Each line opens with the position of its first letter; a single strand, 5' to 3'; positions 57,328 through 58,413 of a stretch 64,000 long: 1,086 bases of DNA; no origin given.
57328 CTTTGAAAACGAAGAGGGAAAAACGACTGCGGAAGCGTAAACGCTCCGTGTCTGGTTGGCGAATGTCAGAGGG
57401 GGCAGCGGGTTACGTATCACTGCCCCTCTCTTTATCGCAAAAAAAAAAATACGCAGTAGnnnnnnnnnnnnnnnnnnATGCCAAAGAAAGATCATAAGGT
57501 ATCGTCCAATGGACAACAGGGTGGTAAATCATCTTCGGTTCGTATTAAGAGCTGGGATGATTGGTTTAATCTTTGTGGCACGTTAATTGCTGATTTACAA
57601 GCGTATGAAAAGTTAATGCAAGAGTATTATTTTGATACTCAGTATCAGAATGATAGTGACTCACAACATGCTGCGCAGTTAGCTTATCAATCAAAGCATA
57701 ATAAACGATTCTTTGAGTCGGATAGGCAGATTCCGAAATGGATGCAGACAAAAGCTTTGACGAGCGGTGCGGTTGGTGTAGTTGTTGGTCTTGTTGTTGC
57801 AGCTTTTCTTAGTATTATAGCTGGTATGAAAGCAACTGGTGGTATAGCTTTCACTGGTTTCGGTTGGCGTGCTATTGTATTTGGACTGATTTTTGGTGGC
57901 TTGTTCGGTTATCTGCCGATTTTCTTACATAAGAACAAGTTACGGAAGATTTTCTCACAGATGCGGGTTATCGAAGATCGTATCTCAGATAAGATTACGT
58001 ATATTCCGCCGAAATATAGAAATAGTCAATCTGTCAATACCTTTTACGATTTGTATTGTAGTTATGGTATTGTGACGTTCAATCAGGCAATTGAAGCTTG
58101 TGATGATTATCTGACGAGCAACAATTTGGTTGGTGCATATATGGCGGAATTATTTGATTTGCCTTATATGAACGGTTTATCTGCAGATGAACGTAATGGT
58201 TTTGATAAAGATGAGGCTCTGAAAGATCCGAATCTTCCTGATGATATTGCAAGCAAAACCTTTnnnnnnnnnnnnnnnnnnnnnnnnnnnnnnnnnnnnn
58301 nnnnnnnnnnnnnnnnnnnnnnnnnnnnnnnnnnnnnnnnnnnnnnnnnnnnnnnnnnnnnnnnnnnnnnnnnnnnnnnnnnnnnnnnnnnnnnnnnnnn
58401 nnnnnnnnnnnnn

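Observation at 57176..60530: Membrane-anchored tandem SpoVK/CbbX-like AAA+ ATPase translationally coupled to an HD hydrolase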

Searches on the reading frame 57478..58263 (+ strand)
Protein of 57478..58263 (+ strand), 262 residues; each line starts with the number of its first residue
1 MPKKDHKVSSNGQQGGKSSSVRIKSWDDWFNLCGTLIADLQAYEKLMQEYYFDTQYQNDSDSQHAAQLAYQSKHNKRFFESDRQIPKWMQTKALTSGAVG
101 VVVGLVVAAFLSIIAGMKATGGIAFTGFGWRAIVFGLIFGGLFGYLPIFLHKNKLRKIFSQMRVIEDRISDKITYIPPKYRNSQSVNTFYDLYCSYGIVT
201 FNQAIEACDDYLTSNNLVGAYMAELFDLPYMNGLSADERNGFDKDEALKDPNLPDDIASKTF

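Call 50: predict_structure(alignment_id=A3)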
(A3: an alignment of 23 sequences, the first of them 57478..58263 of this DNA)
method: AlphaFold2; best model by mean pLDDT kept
length: 262 residues; sequences in the alignment: 23
mean_pLDDT: 83.0   pTM: 0.76
mean pLDDT of the five models: 83.0, 79.6, 79.2, 77.9, 77.5
residues with pLDDT >= 90: 159; 70-90: 46; 50-70: 22; < 50: 35
segments of 3 or more residues with pLDDT < 50: 1-3, 9-15, 235-250, 257-262
pLDDT, mean of each block of 10 residues (from residue 1): 49 54 88 96 97 95 96 93 88 95 93 81 68 92 95 96 96 94 96 86 92 90 89 53 44 49 39
secondary structure, 60 per line:
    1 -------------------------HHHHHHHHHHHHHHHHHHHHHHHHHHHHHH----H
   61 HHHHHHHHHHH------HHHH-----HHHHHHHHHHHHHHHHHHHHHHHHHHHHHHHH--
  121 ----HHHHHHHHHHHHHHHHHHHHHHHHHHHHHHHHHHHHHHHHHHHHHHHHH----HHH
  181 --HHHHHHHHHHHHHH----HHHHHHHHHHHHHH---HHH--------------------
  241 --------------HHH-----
elements in order: H26-55 H60-71 H78-81 H87-118 H125-173 H183-196 H201-214

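Call 72: search_protein_representatives(alignment_id=A3)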
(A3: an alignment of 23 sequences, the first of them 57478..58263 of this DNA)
Query: 23 sequences, 257 profile positions. Proteins with E-value up to 0.001 (for the whole library): 123; up to 1e-10: 43; up to 1e-30: 20. The best 123 are listed.
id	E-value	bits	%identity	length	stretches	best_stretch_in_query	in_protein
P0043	2.5e-76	273.3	-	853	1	8-257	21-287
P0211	3.9e-73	262.8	-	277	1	4-257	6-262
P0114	1.7e-67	244.3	-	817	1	10-257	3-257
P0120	2.3e-67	243.9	-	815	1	11-257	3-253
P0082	1.7e-66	241.1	-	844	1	3-257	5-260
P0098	8.5e-64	232.2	-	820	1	5-257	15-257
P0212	2.8e-61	224.0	-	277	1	4-221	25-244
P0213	6.7e-57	209.6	-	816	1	3-257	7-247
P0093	6.6e-56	206.4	-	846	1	11-257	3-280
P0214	3.7e-52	194.1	-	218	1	9-202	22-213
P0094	5.2e-51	190.3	-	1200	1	1-257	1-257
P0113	4.2e-44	167.7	-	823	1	11-256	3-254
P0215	4.5e-44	167.6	-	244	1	10-201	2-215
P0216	3.5e-40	154.8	-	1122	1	17-256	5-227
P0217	5.8e-40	154.1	-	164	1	55-211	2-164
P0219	1.4e-33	133.2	-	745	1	18-257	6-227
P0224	3.6e-24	102.4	-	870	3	119-257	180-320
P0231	1.9e-19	86.9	-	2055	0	-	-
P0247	1.7e-09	54.3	-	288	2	118-225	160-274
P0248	2.8e-09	53.6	-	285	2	115-225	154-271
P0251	5.8e-08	49.3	-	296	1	76-225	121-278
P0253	8.9e-08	48.6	-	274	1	114-206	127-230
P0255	7.5e-07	45.6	-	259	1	32-205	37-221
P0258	1.4e-06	44.7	-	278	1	8-225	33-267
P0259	1.6e-06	44.6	-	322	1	85-235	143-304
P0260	1.6e-06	44.6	-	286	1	83-217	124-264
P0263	2.7e-06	43.8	-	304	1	113-206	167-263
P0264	3.4e-06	43.4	-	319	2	118-210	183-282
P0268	5.7e-06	42.7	-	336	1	135-211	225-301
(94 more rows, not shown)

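Call 73: search_protein_families(library=pfam, proteins=[P0247, P0248, P0251, P0253, P0259, P0264, P0268, P0231, P0224, P0219], max_evalue=0.001)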
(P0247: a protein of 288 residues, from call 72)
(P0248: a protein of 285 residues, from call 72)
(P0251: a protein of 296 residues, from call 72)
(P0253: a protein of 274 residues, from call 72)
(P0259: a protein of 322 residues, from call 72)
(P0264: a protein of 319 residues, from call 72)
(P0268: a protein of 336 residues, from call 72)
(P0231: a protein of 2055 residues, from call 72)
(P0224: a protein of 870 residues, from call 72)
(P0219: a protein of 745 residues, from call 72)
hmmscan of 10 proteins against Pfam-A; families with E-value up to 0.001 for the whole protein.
P0247 (288 aa): 0 families

P0248 (285 aa): 0 families

P0251 (296 aa): 0 families

P0253 (274 aa): 0 families

P0259 (322 aa): 4 families
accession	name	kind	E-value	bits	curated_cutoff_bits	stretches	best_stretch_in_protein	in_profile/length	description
PF13240.11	Zn_Ribbon_1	-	1.6e-06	28.1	25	1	25-45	1-21/23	zinc-ribbon domain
PF12420.13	DUF3671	-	5.5e-05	23.2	34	1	49-197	74-218/223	Fam-L, Fam-M like protein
PF12773.13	DZR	-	0.00059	20.4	27.3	0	26-48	1-23/45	Double zinc ribbon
PF24460.1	DUF7575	-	0.00067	19.4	28.5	0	26-45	6-25/28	Domain of unknown function (DUF7575)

P0264 (319 aa): 3 families
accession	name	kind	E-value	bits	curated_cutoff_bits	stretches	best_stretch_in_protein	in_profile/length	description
PF13240.11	Zn_Ribbon_1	-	7.3e-09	35.6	25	1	3-25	1-23/23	zinc-ribbon domain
PF09297.16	Zn_ribbon_NUD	-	0.00012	22.2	24.8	0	13-31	1-19/32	NADH pyrophosphatase zinc ribbon domain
PF12773.13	DZR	-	0.00067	20.2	27.3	0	4-24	1-21/45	Double zinc ribbon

P0268 (336 aa): 5 families
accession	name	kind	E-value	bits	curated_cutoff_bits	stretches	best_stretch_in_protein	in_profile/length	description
PF13240.11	Zn_Ribbon_1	-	7.5e-08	32.4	25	1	2-22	1-21/23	zinc-ribbon domain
PF09845.14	OapC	-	4.9e-05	24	23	1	3-107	4-97/133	Origin-associated protein OapC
PF24463.1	DUF7577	-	9.4e-05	22.4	28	1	3-22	5-24/27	Domain of unknown function (DUF7577)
PF12773.13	DZR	-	0.00074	20.1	27.3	0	3-24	1-22/45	Double zinc ribbon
PF13248.11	Zn_ribbon_3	-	0.00077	19.3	27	0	3-24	5-26/26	zinc-ribbon domain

P0231 (2055 aa): 3 families
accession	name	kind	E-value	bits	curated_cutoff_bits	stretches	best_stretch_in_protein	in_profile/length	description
PF03184.25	DDE_1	-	6.5e-213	700.5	22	33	679-745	54-123/177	DDE superfamily endonuclease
PF13358.12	DDE_3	-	3.6e-120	397.1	28.6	0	186-235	63-114/146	DDE superfamily endonuclease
PF19212.5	CoV_NSP2_C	-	5.9e-15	55.9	25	0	1637-1667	52-82/116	Coronavirus replicase NSP2, C-terminal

P0224 (870 aa): 17 families
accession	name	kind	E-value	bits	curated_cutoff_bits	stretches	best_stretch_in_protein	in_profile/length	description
PF00004.35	AAA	-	2.5e-26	93.1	21.2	2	365-493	1-129/131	ATPase family associated with various cellular activities (AAA)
PF05496.18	RuvB_N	-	2.1e-11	44.3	27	1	330-473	6-125/159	Holliday junction DNA helicase RuvB P-loop domain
PF17866.7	AAA_lid_6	-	1.1e-09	38.7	24.3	1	524-568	3-47/60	AAA lid domain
PF05673.19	DUF815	-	2.6e-09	37.1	23.8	0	625-682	26-80/249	Protein of unknown function (DUF815)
PF00005.33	ABC_tran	-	4.8e-08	34.1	25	1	655-685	11-42/137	ABC transporter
PF01078.27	Mg_chelatase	-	9.5e-08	32.1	20.3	0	360-391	20-51/207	Magnesium chelatase, subunit ChlI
PF00158.32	Sigma54_activat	-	4.2e-07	30.3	20.2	0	655-729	22-104/168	Sigma-54 interaction domain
PF07728.20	AAA_5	-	2.4e-06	28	22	0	657-728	1-69/139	AAA domain (dynein-related subfamily)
PF13191.12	AAA_16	-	1.1e-05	26.5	32.6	0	359-409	20-66/167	AAA ATPase domain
PF13401.12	AAA_22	-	4.8e-05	24.1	27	0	655-679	5-29/130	AAA domain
PF14532.12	Sigma54_activ_2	-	5.1e-05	24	25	0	654-730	20-81/138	Sigma-54 interaction domain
PF13245.12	AAA_19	-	6.3e-05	23.6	25.1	0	650-737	6-78/134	AAA domain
PF00910.28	RNA_helicase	-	8.6e-05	23.4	21.5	0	658-680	1-23/105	RNA helicase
PF13238.12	AAA_18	-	9.5e-05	23.3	29.4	0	658-692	1-38/128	AAA domain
PF13521.12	AAA_28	-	0.0005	20.8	27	0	658-680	2-23/164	AAA domain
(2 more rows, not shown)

P0219 (745 aa): 14 families
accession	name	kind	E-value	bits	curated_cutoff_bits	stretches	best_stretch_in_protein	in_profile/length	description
PF00004.35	AAA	-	6.3e-28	98.3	21.2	2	559-671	1-116/131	ATPase family associated with various cellular activities (AAA)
PF17866.7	AAA_lid_6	-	1.1e-09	38.6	24.3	1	426-478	1-53/60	AAA lid domain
PF13401.12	AAA_22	-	3.8e-07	30.9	27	1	555-669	4-129/130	AAA domain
PF13191.12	AAA_16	-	6.2e-07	30.5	32.6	1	548-664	15-142/167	AAA ATPase domain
PF06309.17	Torsin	-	1.2e-05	25.8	27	0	258-297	43-82/127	Torsin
PF07728.20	AAA_5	-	2.5e-05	24.7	22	0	559-633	2-80/139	AAA domain (dynein-related subfamily)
PF00158.32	Sigma54_activat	-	3.4e-05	24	20.2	0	538-578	4-44/168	Sigma-54 interaction domain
PF20720.3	nSTAND3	-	5.2e-05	23.4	27.2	0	549-585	10-46/155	Novel STAND NTPase 3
PF25199.1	nSTAND_NTPase5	-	0.00034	20.9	34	0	551-643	36-120/145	Novel STAND NTPase 5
PF13245.12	AAA_19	-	0.00041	21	25.1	0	271-297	14-40/134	AAA domain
PF06745.19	ATPase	-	0.00051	19.9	26.6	0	608-665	108-166/231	KaiC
PF05496.18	RuvB_N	-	0.00064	19.9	27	0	261-371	26-117/159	Holliday junction DNA helicase RuvB P-loop domain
PF00910.28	RNA_helicase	-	0.00094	20.1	21.5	0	559-587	1-29/105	RNA helicase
PF05621.17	TniB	-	0.00096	19.1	22.4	0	615-673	115-173/189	Bacterial TniB protein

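Call 75: find_encoding_contigs(protein=P0264, flank=6000, max_places=4)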
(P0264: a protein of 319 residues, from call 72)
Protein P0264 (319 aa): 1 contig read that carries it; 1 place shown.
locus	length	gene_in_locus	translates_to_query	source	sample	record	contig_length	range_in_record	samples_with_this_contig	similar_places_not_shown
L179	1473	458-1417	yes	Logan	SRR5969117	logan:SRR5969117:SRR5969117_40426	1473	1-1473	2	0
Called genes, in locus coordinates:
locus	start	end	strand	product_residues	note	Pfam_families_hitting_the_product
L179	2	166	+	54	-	?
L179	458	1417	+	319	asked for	PF13240:Zn_Ribbon_1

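Call 76: list_cluster_members(proteins=[P0247, P0248, P0251, P0253, P0259, P0260, P0263, P0268, P0255, P0258])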
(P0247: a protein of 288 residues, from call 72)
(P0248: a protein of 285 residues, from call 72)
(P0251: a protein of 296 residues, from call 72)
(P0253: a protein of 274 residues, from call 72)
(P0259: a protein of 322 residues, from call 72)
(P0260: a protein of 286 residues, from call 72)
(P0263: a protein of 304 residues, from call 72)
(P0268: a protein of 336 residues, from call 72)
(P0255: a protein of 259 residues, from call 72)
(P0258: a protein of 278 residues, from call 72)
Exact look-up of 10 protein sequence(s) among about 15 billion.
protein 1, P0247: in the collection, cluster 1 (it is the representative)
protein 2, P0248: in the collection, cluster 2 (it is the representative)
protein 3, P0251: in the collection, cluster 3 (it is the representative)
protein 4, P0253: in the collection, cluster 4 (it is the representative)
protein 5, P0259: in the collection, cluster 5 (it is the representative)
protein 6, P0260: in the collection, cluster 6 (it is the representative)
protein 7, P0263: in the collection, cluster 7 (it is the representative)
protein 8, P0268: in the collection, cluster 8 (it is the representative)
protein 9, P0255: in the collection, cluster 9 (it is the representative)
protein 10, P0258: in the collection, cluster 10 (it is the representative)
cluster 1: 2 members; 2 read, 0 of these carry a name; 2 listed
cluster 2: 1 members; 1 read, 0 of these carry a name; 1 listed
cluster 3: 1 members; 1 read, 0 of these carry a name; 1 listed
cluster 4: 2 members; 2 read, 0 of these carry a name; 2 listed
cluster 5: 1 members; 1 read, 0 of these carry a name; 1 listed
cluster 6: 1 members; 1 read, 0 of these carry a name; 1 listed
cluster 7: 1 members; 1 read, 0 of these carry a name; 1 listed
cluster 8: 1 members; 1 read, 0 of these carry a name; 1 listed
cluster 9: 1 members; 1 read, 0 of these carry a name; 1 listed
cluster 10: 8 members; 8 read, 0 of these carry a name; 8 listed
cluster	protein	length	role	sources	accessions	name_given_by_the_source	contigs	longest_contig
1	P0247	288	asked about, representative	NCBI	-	-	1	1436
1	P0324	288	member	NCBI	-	-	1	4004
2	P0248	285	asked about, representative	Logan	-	-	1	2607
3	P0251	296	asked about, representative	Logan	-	-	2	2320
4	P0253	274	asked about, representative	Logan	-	-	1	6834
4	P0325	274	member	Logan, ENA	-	-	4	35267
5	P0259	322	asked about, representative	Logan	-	-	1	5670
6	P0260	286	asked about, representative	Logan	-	-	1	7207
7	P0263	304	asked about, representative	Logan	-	-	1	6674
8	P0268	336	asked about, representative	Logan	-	-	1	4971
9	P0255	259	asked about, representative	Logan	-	-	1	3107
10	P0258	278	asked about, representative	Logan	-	-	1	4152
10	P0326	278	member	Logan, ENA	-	-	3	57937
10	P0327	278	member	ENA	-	-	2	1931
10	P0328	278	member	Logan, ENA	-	-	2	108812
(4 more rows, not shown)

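Call 77: find_encoding_contigs(protein=P0328, flank=10000, max_places=2)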
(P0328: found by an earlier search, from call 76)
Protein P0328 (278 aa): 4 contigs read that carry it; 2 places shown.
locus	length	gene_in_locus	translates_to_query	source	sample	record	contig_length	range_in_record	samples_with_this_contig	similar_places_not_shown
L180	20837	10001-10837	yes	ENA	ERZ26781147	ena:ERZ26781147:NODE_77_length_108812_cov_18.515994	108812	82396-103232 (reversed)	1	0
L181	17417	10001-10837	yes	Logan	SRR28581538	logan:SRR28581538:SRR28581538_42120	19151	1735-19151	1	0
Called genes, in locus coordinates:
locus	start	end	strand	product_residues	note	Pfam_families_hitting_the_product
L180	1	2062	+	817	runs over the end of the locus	PF14490:HHH_RecD2 (weak), PF01443:Viral_helicase1 (faint), PF13086:AAA_11 (faint), PF13245:AAA_19, PF13604:AAA_30, PF18335:SH3_13 (weak), PF13538:UvrD_C_2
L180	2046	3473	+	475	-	-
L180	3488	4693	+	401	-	PF14257:DUF4349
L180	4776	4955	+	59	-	-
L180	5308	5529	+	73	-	PF01381:HTH_3 (weak)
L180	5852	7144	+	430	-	PF02163:Peptidase_M50, PF17820:PDZ_6 (faint), PF13180:PDZ_2 (weak)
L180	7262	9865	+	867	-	PF05496:RuvB_N (weak), PF00005:ABC_tran (faint), PF01078:Mg_chelatase (faint), PF13191:AAA_16 (faint), PF00004:AAA, PF17866:AAA_lid_6, PF00004:AAA, PF17866:AAA_lid_6, +6 more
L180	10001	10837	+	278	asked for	-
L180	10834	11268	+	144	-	PF12158:DUF3592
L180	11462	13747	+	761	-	PF00270:DEAD, PF04851:ResIII, PF00271:Helicase_C (faint), PF22590:Cas3-like_C_2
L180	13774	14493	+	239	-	PF09704:Cas_Cas5d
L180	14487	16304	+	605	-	PF09709:Cas_Csd1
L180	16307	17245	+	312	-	PF05107:Cas_Cas7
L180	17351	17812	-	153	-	-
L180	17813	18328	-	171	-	-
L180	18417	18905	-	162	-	-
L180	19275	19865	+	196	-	-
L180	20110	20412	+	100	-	-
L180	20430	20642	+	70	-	-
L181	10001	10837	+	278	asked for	-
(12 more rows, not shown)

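Call 78: find_encoding_contigs(protein=P0325, flank=10000, max_places=2)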
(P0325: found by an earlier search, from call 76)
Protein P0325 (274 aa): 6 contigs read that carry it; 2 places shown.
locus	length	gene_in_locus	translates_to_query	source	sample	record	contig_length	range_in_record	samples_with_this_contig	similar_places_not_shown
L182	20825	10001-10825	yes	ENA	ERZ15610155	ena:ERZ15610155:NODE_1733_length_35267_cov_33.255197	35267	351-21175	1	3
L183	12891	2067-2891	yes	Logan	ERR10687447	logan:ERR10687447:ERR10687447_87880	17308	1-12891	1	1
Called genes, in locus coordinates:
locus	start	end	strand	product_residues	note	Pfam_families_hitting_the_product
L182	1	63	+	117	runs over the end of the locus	-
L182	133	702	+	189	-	-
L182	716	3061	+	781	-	PF13306:LRR_5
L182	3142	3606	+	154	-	PF05105:Phage_holin_4_1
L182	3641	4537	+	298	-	PF00959:Phage_lysozyme, PF01471:PG_binding_1 (faint)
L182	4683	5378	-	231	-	-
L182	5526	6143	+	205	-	PF04607:RelA_SpoT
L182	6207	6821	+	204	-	PF00849:PseudoU_synth_2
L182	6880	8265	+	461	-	PF01336:tRNA_anti-codon, PF00152:tRNA-synt_2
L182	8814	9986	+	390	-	-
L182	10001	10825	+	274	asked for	-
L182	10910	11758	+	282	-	PF09820:AAA-ATPase_like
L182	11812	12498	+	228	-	PF08011:PDDEXK_9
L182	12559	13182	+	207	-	PF01558:POR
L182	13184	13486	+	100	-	PF13484:Fer4_16 (faint), PF13237:Fer4_10 (weak), PF14697:Fer4_21, PF12838:Fer4_7, PF13187:Fer4_9, PF00037:Fer4, PF12797:Fer4_2 (weak), PF12837:Fer4_6 (weak), +2 more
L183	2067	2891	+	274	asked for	-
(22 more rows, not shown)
